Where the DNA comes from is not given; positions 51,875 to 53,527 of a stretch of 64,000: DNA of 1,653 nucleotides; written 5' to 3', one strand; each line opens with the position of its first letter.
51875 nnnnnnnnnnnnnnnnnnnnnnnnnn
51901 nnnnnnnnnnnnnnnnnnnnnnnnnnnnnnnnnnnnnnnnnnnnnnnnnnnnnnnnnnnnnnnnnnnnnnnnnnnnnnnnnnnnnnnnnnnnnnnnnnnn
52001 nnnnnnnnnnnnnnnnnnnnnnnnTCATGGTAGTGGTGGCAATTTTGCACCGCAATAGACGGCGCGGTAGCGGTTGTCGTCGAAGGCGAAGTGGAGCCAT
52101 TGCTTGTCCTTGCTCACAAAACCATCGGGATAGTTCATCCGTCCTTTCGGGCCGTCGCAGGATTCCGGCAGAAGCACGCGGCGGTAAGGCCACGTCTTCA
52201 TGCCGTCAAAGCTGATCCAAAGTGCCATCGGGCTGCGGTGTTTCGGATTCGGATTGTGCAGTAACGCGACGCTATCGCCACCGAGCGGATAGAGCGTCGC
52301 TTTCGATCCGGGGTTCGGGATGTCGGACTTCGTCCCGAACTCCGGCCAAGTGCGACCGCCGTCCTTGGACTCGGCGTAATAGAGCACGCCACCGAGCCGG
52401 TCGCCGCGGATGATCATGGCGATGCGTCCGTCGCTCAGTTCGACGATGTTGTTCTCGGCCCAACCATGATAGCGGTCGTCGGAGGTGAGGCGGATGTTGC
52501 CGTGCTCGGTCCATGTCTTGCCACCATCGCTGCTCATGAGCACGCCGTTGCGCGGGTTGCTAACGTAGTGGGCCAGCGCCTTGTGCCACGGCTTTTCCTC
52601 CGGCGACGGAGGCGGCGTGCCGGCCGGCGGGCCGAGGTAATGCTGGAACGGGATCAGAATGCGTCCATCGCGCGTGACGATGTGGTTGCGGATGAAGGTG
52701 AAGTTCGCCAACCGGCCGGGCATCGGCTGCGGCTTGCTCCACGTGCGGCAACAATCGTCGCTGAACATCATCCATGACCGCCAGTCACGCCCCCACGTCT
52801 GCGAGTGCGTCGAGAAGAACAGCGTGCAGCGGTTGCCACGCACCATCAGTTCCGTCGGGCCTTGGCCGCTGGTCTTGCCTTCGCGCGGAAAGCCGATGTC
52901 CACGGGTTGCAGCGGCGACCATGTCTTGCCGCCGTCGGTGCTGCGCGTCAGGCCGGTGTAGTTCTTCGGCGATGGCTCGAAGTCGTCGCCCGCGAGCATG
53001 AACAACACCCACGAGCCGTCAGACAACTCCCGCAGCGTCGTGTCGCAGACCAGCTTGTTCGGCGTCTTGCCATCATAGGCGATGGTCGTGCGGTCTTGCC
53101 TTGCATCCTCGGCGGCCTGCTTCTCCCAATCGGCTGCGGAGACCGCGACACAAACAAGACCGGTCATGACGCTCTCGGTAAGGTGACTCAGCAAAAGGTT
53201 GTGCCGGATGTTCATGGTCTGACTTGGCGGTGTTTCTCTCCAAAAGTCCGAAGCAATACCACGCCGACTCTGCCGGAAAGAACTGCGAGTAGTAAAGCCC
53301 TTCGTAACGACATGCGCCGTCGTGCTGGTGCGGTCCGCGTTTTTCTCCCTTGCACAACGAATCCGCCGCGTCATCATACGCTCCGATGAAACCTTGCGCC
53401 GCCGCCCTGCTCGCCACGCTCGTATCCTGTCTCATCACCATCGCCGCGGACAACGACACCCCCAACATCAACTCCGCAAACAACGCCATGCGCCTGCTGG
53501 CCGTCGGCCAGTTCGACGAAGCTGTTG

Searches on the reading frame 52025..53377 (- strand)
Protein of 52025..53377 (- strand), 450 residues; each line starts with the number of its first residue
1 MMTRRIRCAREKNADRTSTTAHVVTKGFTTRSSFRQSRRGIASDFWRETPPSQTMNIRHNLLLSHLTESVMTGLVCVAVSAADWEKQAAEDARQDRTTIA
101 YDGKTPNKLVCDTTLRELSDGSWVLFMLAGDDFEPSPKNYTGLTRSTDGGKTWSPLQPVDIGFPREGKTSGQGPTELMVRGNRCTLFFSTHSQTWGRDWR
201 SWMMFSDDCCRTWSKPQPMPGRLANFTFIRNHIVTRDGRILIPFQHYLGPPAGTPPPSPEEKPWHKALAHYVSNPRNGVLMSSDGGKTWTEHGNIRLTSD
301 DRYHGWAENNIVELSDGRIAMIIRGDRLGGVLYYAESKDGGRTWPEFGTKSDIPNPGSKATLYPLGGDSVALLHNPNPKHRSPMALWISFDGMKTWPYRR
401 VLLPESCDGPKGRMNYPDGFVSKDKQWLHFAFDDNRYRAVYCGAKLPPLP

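Call 51: search_protein_families(library=pfam, proteins=[window:52025-53377:-], max_evalue=0.00001)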
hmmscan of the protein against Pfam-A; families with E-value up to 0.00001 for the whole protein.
window:52025-53377:- (450 aa): 2 families
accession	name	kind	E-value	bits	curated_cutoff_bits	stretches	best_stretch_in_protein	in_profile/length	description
PF13088.12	BNR_2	-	2.5e-29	102.9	31.4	1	182-424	62-272/277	BNR repeat-like domain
PF13859.12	BNR_3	-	9.3e-07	29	27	1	138-388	27-266/308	BNR repeat-like domain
